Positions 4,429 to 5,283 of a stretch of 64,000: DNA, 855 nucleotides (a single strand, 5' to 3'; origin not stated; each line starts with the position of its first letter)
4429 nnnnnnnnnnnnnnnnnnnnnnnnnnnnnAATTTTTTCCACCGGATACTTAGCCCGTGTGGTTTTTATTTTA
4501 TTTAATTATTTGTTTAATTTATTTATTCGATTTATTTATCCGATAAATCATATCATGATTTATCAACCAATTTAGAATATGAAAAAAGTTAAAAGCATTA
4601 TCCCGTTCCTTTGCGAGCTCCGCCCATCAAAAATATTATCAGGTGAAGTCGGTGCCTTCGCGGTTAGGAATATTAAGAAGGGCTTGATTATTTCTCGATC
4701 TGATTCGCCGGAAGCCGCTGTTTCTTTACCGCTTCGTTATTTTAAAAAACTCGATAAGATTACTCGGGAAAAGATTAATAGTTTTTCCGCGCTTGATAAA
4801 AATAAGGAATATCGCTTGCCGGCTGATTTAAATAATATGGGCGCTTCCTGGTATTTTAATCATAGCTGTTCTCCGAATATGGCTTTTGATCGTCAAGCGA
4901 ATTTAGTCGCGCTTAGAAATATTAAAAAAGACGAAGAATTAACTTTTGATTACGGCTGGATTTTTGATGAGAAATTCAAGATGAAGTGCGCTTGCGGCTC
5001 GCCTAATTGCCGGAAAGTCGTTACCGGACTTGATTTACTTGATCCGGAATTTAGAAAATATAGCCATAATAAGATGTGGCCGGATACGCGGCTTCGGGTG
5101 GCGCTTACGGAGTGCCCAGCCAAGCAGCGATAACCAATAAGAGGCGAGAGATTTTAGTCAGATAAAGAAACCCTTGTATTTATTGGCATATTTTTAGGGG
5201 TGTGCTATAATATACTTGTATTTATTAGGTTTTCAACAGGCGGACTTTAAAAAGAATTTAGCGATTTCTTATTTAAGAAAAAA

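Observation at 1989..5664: Double ATP-grasp ligase, SET-domain methyltransferase and HU in a row: candidate protein (nucleoid?) modification module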

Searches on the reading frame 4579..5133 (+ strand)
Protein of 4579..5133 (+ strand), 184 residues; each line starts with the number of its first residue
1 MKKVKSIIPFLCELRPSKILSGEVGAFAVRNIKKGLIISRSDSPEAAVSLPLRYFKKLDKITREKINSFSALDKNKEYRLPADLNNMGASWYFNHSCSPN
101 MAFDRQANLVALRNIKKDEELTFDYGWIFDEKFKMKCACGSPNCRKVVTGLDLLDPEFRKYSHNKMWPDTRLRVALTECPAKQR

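Call 3: search_protein_families(library=pfam, proteins=[window:4579-5133:+], max_evalue=0.01)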
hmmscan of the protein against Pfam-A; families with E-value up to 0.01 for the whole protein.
window:4579-5133:+ (184 aa): 1 family
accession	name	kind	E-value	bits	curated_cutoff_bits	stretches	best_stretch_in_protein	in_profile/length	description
PF00856.33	SET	-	2.2e-12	47.7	22.4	1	25-126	3-105/105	SET domain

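Call 4: search_protein_families(library=ncbifam, proteins=[window:4579-5133:+], max_evalue=0.01)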
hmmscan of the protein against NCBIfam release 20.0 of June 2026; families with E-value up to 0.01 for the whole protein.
window:4579-5133:+ (184 aa): 0 families

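Call 30: find_homologous_proteins(query=window:4579-5133:+, max_evalue=0.001)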
Query window:4579-5133:+ (184 aa): 136 proteins with E <= 0.001 among 759 candidates; the best 120 are listed.
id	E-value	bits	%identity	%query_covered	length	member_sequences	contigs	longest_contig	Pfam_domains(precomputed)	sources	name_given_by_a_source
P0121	5.5e-121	419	100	100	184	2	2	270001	PF00856.34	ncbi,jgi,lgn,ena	ncbi:MAG: SET domain-containing protein-lysine N-methyltransferase [Patescibacteria group bacterium]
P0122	4.3e-80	286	71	93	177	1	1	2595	PF00856.34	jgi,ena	-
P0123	2.1e-74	267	69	93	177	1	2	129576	PF00856.34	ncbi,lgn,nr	ncbi:MAG: SET domain-containing protein [Candidatus Falkowbacteria bacterium]|nr:SET domain-containi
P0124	1.1e-70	255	67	93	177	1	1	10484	PF00856.34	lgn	-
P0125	3.7e-67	244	62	93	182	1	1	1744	PF00856.34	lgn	-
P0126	9.8e-67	242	64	93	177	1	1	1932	PF00856.34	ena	-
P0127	2.5e-64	234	62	93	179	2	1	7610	PF00856.34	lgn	-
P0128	2.7e-64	234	60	93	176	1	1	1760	PF00856.34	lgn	-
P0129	4.3e-63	230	62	93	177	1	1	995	PF00856.34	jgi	jgi:hypothetical protein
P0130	4.6e-63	230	60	93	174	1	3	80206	PF00856.34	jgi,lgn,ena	-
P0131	6.9e-63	230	62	93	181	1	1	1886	PF00856.34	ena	-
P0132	3.4e-62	228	64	92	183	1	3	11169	PF00856.34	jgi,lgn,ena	-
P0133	5.1e-62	227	66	83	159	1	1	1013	PF00856.34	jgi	jgi:SET domain-containing protein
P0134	5.9e-62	227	60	93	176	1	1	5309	PF00856.34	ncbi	-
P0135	7.1e-62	227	60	95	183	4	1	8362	PF00856.34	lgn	-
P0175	2.6e-28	117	46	80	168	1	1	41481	PF00856.34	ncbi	-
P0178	3.4e-25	107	39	94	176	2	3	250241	PF00856.34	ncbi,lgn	-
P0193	8.9e-13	67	34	73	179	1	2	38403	PF00856.34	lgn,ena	-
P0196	1.6e-12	66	36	76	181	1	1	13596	PF00856.34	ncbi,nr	ncbi:SET domain-containing protein-lysine N-methyltransferase [Candidatus Nomurabacteria bacterium]|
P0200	6.1e-12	64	36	72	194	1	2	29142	PF00856.34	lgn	-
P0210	2.6e-10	58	32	65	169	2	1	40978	PF00856.34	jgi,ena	-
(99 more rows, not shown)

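Call 31: find_encoding_contigs(protein=P0175, flank=6000, max_places=1)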
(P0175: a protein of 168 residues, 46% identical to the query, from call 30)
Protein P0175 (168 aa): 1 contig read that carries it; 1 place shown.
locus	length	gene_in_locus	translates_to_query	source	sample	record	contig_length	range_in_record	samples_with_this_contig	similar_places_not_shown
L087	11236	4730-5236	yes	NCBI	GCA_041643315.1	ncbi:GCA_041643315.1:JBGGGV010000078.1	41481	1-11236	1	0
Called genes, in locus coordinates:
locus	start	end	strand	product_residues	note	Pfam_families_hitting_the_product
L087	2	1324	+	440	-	?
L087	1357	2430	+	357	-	PF10343:Q_salvage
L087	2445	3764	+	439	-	PF02403:Seryl_tRNA_N, PF00587:tRNA-synt_2b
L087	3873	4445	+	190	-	PF20803:PaaX_M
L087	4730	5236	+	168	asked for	PF00856:SET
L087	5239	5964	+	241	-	PF00561:Abhydrolase_1, PF00975:Thioesterase (weak), PF12146:Hydrolase_4, PF12697:Abhydrolase_6, PF20408:Abhydrolase_11 (faint)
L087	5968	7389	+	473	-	PF08245:Mur_ligase_M, PF02875:Mur_ligase_C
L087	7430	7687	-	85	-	-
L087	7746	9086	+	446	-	PF00155:Aminotran_1_2 (weak), PF01041:DegT_DnrJ_EryC1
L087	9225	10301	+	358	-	PF13480:Acetyltransf_6, PF02388:FemAB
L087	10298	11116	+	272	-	PF08478:POTRA_1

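Call 32: find_encoding_contigs(protein=P0178, flank=6000, max_places=1)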
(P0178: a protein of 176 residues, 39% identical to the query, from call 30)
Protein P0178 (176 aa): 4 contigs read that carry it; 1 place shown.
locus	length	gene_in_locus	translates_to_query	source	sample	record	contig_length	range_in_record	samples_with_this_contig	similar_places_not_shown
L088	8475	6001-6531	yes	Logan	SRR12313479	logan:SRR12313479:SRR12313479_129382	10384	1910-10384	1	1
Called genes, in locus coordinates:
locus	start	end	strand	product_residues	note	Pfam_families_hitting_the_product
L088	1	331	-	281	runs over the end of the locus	PF01177:Asp_Glu_race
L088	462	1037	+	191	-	PF03734:YkuD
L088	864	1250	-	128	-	-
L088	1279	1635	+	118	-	PF13473:Cupredoxin_1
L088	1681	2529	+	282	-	PF13442:Cytochrome_CBB3, PF00034:Cytochrom_C, PF13442:Cytochrome_CBB3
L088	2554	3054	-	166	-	-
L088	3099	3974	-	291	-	PF00561:Abhydrolase_1, PF12146:Hydrolase_4 (weak), PF12697:Abhydrolase_6, PF03096:Ndr (weak)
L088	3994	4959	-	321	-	PF00296:Bac_luciferase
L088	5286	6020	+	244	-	-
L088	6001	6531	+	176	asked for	PF00856:SET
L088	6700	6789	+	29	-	-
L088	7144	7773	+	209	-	PF00691:OmpA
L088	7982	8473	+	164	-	?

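Call 33: find_encoding_contigs(protein=P0193, flank=6000, max_places=1)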
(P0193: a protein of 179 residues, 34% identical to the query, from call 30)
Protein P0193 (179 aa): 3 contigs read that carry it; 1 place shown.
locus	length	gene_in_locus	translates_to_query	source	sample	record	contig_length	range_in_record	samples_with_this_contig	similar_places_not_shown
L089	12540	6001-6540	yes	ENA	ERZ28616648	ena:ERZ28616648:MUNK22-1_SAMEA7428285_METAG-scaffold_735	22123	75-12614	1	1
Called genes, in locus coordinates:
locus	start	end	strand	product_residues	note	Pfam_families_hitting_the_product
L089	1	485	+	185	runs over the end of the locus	?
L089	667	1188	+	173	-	PF03412:Peptidase_C39, PF11814:DUF3335 (faint), PF12385:Peptidase_C70, PF13529:Peptidase_C39_2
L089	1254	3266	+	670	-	PF00532:Peripla_BP_1, PF13407:Peripla_BP_4, PF13377:Peripla_BP_3, PF01761:DHQ_synthase, PF24621:DHQS_C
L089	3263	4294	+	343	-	PF01933:CofD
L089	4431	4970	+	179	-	-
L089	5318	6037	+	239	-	-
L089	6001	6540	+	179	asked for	PF00856:SET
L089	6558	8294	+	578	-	PF16927:HisKA_7TM (weak), PF00512:HisKA, PF02518:HATPase_c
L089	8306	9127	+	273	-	PF00072:Response_reg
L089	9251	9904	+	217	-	-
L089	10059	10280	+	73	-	PF02518:HATPase_c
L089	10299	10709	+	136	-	PF01814:Hemerythrin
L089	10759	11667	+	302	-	PF01207:Dus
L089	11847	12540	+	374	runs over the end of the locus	PF13439:Glyco_transf_4, PF13579:Glyco_trans_4_4 (faint), PF20706:GT4-conflict, PF00534:Glycos_transf_1, PF13692:Glyco_trans_1_4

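Call 43: find_encoding_contigs(protein=P0196, flank=6000, max_places=1)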
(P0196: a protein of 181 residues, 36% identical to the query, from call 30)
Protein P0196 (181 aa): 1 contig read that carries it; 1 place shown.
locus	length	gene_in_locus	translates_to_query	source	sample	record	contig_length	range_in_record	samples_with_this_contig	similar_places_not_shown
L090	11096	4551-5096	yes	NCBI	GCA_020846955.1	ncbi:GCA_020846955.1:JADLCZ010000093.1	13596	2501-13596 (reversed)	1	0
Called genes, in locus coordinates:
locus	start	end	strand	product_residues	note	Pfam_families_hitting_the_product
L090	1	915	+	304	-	?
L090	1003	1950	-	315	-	PF18962:Por_Secre_tail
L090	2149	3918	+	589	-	-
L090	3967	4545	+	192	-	-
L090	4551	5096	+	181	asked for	PF00856:SET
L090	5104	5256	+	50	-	-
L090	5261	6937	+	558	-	PF16927:HisKA_7TM (weak), PF00512:HisKA, PF02518:HATPase_c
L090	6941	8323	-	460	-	PF00133:tRNA-synt_1 (faint), PF01406:tRNA-synt_1e, PF09334:tRNA-synt_1g (faint), PF09190:DALR_2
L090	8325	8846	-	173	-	PF01544:CorA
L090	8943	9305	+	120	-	PF00829:Ribosomal_L21p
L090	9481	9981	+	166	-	-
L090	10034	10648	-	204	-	PF21176:RecR_HhH (weak), PF01751:Toprim, PF13662:Toprim_4 (weak), PF21175:RecR_C (weak)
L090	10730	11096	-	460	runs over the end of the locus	PF00772:DnaB, PF13481:AAA_25, PF03796:DnaB_C, PF06745:ATPase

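Call 44: find_encoding_contigs(protein=P0210, flank=6000, max_places=1)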
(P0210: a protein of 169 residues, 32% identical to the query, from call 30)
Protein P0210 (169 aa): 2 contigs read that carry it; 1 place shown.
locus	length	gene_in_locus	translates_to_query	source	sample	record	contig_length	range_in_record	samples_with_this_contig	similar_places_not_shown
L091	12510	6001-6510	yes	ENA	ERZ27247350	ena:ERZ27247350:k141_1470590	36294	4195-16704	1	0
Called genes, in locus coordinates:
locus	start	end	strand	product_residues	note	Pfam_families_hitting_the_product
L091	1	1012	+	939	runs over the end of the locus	PF00005:ABC_tran (faint), PF02463:SMC_N (faint), PF03193:RsgA_GTPase (faint), PF13191:AAA_16 (faint), PF13304:AAA_21 (faint), PF13401:AAA_22 (faint), PF17760:UvrA_inter, PF17755:UvrA_DNA-bind, +2 more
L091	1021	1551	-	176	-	PF13302:Acetyltransf_3, PF13420:Acetyltransf_4, PF00583:Acetyltransf_1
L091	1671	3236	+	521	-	PF01541:GIY-YIG, PF27096:UvrC_M, PF22920:UvrC_RNaseH, PF08459:UvrC_RNaseH_dom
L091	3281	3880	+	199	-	PF09997:DUF2238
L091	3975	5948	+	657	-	PF00270:DEAD (weak), PF04851:ResIII, PF17757:UvrB_inter, PF27431:UvrB_3rd, PF00271:Helicase_C, PF12344:UvrB, PF02151:UVR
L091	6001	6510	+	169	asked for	PF00856:SET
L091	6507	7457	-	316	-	PF03741:TerC, PF04332:DUF475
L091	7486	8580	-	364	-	PF09445:Methyltransf_15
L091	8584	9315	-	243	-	PF02673:BacA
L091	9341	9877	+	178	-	-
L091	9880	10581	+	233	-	-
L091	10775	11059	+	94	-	PF04010:DUF357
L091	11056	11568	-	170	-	-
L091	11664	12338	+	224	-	PF00696:AA_kinase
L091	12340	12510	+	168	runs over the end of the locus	PF13302:Acetyltransf_3, PF13420:Acetyltransf_4, PF00583:Acetyltransf_1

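Call 45: find_encoding_contigs(protein=P0200, flank=6000, max_places=1)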
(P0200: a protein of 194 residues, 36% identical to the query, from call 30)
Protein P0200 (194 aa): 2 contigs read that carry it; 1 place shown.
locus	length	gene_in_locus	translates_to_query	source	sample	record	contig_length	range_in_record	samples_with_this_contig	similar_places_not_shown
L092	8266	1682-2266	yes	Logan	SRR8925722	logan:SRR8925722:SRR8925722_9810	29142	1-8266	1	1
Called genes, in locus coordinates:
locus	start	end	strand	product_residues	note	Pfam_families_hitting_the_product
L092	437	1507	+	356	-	PF13643:DUF4145 (faint)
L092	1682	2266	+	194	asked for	PF00856:SET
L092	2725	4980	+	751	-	PF02254:TrkA_N, PF02026:RyR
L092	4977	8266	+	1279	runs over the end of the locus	PF13676:TIR_2, PF24883:NPHP3_N, PF00515:TPR_1 (faint), PF07719:TPR_2 (faint), PF13176:TPR_7 (faint), PF25521:WHD_TANC1 (weak), PF13424:TPR_12 (weak), PF13424:TPR_12, +2 more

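Call 52: search_solved_structures(query=window:4579-5133:+, max_evalue=0.1, show_alignments=2)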
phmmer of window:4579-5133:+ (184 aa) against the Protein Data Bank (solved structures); distinct sequences matched with E-value up to 0.1: 78 (the best 60 are shown).
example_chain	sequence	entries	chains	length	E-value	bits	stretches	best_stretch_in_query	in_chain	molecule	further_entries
4z4p_A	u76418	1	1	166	2.4e-11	47.1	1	57-150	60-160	Histone-lysine N-methyltransferase 2D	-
9yl3_K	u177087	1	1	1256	5.6e-10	42.7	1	58-147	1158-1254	[histone H3]-lysine(4) N-methyltransferase,Histone-lysine N-methyltransferase 2D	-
9yle_K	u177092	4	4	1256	5.6e-10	42.7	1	58-147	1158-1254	[histone H3]-lysine(4) N-methyltransferase,Histone-lysine N-methyltransferase 2D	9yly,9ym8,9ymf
5f6k_C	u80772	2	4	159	2.8e-09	40.4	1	76-147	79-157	Histone-lysine N-methyltransferase 2C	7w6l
5f59_A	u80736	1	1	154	3.2e-09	40.2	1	76-146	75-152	Histone-lysine N-methyltransferase 2C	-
6kiw_K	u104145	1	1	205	4.6e-09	39.7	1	77-147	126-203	Histone-lysine N-methyltransferase 2C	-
9l4t_A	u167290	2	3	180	5.5e-08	36.2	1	90-154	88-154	BurB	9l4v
7u5v_A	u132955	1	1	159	8.7e-08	35.5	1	88-147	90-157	Histone-lysine N-methyltransferase 2A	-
7w67_C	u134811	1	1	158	9.9e-08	35.3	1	87-147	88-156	Histone-lysine N-methyltransferase 2A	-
7w6a_C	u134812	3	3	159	1e-07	35.3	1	87-147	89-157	Histone-lysine N-methyltransferase 2A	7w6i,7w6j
5f5e_A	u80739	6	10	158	1.5e-07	34.7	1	88-147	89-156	Histone-lysine N-methyltransferase 2A | Histone-lysine N-methyltransferase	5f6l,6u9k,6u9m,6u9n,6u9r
2w5y_A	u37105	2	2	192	1.8e-07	34.5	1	88-147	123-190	HISTONE-LYSINE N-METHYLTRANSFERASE HRX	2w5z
6kiu_K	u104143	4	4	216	2.4e-07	34.1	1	88-147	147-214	Histone-lysine N-methyltransferase 2A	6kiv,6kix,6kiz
7ud5_K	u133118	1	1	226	2.7e-07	33.9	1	88-147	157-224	cDNA FLJ56846, highly similar to Zinc finger protein HRX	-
6pwv_C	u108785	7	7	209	2.9e-07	33.8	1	88-147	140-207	Histone-lysine N-methyltransferase 2A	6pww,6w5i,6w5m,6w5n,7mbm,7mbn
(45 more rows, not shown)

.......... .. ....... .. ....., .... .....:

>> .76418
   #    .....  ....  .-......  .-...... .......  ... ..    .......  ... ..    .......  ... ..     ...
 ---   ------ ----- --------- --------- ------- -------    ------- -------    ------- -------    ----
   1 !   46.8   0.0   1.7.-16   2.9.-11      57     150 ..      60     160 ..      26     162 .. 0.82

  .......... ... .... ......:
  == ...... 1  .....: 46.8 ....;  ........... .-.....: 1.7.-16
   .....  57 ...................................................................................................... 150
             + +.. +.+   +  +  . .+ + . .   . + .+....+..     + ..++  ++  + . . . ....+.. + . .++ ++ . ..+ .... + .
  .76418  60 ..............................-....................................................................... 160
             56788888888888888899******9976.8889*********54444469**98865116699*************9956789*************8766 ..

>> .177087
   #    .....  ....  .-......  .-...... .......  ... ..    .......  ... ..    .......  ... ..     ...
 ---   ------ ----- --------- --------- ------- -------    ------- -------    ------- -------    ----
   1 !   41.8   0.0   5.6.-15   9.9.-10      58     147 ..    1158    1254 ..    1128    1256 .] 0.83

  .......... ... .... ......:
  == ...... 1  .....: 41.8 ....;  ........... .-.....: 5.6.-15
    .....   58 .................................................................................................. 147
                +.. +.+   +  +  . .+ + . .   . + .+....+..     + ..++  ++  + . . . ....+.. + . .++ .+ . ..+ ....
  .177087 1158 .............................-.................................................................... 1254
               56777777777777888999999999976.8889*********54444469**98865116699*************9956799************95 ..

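Call 70: predict_structure(protein=window:4579-5133:+)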
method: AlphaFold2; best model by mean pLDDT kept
length: 184 residues; sequences in the alignment: 1
mean_pLDDT: 30.2   pTM: 0.19
mean pLDDT of the five models: 30.2, 28.6, 28.5, 27.1, 26.7
residues with pLDDT >= 90: 0; 70-90: 0; 50-70: 0; < 50: 184
segments of 3 or more residues with pLDDT < 50: 1-184
pLDDT, mean of each block of 10 residues (from residue 1): 26 24 26 29 29 33 36 32 29 26 30 30 36 36 32 34 29 27 30
secondary structure, 60 per line:
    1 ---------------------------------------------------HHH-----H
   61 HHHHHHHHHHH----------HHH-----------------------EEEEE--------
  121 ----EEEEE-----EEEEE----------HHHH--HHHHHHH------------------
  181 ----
elements in order: H60-71 E108-112 E125-129 E135-139 H150-153 H156-162

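Call 72: search_solved_structures(query=A6, max_evalue=0.001, show_alignments=0)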
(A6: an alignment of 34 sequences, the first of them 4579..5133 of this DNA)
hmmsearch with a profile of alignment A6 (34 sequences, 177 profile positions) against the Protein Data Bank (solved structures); distinct sequences matched with E-value up to 0.001: 141 (the best 60 are shown).
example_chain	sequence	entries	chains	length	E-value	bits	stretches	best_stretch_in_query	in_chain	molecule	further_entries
4z4p_A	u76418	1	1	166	3.2e-26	95.3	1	8-151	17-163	Histone-lysine N-methyltransferase 2D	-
7w67_C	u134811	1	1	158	1.4e-25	93.3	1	3-145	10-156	Histone-lysine N-methyltransferase 2A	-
7w6a_C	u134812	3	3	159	1.4e-25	93.2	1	3-145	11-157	Histone-lysine N-methyltransferase 2A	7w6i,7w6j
5f59_A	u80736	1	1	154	3.7e-25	91.9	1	3-145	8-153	Histone-lysine N-methyltransferase 2C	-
5f6k_C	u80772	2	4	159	3.8e-25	91.8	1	4-145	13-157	Histone-lysine N-methyltransferase 2C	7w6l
7u5v_A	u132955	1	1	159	7.3e-25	90.9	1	11-145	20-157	Histone-lysine N-methyltransferase 2A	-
6kiw_K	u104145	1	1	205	8.1e-25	90.8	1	4-145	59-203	Histone-lysine N-methyltransferase 2C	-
5f5e_A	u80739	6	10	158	8.9e-25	90.6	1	3-145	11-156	Histone-lysine N-methyltransferase 2A | Histone-lysine N-methyltransferase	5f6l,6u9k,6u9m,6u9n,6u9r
2w5y_A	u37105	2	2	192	1.6e-24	89.8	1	3-145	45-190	HISTONE-LYSINE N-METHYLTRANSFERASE HRX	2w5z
7bre_B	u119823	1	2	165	2.1e-24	89.4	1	3-145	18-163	Histone-lysine N-methyltransferase 2B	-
6pwv_C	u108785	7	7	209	2.2e-24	89.4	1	3-145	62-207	Histone-lysine N-methyltransferase 2A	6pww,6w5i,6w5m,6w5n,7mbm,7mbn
6kiu_K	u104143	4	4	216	2.2e-24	89.4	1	3-145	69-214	Histone-lysine N-methyltransferase 2A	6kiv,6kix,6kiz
7ud5_K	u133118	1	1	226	2.5e-24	89.2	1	3-145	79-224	cDNA FLJ56846, highly similar to Zinc finger protein HRX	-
9yle_K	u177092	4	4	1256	2e-23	86.2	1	9-145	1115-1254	[histone H3]-lysine(4) N-methyltransferase,Histone-lysine N-methyltransferase 2D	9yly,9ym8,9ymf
9yl3_K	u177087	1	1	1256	2e-23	86.2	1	9-145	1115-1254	[histone H3]-lysine(4) N-methyltransferase,Histone-lysine N-methyltransferase 2D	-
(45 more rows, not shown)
